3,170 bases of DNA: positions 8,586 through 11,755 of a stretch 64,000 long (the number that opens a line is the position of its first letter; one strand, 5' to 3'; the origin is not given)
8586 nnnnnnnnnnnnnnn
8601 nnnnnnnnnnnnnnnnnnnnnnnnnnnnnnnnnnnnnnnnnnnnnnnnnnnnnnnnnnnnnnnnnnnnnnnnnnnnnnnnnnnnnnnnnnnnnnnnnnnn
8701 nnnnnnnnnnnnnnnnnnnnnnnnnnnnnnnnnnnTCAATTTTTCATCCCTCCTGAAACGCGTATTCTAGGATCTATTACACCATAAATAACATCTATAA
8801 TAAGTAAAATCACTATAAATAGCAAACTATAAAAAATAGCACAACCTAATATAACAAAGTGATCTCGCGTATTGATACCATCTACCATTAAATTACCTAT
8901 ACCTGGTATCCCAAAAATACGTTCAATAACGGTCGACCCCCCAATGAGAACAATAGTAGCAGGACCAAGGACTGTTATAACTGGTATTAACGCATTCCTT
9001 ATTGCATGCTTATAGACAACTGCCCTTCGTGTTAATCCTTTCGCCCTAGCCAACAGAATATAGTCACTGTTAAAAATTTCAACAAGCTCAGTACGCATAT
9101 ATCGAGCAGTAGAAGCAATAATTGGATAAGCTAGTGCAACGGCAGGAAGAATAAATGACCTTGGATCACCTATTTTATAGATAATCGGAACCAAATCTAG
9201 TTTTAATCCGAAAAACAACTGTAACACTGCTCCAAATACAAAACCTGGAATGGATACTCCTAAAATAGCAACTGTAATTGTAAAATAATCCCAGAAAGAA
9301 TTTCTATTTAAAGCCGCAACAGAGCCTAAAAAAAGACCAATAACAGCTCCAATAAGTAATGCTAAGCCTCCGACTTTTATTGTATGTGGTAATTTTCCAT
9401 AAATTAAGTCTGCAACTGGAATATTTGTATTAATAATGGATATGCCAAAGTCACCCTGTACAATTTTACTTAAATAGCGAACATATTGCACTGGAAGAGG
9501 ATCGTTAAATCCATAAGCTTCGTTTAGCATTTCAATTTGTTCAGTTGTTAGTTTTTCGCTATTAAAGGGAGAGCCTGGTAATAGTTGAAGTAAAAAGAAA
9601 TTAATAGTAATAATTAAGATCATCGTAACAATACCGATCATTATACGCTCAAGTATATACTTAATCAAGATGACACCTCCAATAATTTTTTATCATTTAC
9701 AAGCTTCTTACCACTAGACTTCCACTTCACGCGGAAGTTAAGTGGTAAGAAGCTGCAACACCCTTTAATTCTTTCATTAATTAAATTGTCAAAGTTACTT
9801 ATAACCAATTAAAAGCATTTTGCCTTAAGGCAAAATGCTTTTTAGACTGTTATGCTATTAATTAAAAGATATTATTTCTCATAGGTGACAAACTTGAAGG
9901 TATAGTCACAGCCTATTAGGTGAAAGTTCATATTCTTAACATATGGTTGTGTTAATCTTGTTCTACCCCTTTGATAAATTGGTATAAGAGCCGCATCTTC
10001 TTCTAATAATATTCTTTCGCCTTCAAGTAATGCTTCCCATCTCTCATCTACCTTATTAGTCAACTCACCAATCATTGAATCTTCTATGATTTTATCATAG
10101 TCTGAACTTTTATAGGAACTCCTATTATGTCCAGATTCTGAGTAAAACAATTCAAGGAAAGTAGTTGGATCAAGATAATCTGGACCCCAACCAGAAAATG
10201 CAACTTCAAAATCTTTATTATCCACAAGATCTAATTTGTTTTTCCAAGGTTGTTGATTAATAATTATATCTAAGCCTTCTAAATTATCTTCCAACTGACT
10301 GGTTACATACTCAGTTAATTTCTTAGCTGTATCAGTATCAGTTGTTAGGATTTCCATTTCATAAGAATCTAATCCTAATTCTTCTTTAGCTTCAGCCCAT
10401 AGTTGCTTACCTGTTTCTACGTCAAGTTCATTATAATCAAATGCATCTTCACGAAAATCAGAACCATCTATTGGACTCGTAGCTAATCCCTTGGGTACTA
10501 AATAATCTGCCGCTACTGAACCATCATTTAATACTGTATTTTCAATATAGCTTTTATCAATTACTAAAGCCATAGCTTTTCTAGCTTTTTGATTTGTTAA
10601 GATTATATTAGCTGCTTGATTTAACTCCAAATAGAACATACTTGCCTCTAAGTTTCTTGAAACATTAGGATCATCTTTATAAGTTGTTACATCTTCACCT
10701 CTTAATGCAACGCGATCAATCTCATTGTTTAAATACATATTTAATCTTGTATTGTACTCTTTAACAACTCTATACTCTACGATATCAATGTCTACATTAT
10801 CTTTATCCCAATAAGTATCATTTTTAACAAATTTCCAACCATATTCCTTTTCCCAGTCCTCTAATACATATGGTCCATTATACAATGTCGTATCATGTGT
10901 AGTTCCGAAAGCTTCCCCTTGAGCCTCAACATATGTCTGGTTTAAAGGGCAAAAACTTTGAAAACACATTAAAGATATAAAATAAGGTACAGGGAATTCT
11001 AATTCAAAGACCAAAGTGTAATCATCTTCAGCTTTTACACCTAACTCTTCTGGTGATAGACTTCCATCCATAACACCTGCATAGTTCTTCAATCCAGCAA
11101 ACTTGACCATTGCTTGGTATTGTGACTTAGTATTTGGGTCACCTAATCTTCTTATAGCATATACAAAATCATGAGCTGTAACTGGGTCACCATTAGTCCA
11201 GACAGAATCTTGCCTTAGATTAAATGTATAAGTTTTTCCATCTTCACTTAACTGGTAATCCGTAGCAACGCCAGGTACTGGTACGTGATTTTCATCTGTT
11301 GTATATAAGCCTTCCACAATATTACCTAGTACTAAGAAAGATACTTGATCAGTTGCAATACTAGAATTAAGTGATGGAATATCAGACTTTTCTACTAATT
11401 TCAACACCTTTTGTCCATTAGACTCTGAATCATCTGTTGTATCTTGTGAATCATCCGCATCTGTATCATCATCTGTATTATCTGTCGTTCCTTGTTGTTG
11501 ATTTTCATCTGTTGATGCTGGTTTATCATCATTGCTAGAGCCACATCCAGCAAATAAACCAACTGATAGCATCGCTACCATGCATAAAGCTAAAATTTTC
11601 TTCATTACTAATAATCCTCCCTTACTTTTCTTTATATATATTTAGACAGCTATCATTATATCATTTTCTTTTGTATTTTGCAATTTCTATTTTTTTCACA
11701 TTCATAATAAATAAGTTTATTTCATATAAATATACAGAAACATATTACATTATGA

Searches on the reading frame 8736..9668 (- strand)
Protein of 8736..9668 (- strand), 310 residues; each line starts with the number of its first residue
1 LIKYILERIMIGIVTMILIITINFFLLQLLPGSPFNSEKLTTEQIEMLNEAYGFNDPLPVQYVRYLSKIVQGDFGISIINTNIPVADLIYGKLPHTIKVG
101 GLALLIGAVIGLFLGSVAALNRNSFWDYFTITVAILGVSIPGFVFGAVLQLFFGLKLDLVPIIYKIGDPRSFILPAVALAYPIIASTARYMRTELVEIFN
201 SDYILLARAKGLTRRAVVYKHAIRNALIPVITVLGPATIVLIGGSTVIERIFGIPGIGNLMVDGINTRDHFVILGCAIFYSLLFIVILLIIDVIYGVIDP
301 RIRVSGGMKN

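Call 75: search_protein_families(library=pfam, proteins=[window:8736-9668:-], max_evalue=0.00001)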
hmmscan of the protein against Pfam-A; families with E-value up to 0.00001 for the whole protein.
window:8736-9668:- (310 aa): 2 families
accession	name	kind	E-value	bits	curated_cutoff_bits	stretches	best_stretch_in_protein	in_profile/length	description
PF00528.27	BPD_transp_1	-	3.2e-35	122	26.4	1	111-303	1-183/184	Binding-protein-dependent transport system inner membrane component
PF19300.4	BPD_transp_1_N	-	8e-10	39.4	23.8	1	1-75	1-78/114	Binding-prot-dependent transport system membrane comp, N-term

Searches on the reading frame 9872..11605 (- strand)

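Call 18: search_protein_families(library=pfam, proteins=[window:9872-11605:-], max_evalue=0.00001)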
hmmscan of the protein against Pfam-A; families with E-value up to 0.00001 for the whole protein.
window:9872-11605:- (577 aa): 1 family
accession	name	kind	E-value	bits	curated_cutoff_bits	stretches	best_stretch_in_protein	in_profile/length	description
PF00496.27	SBP_bac_5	-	4.6e-76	256.8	32.4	1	109-492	2-365/368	Bacterial extracellular solute-binding proteins, family 5 Middle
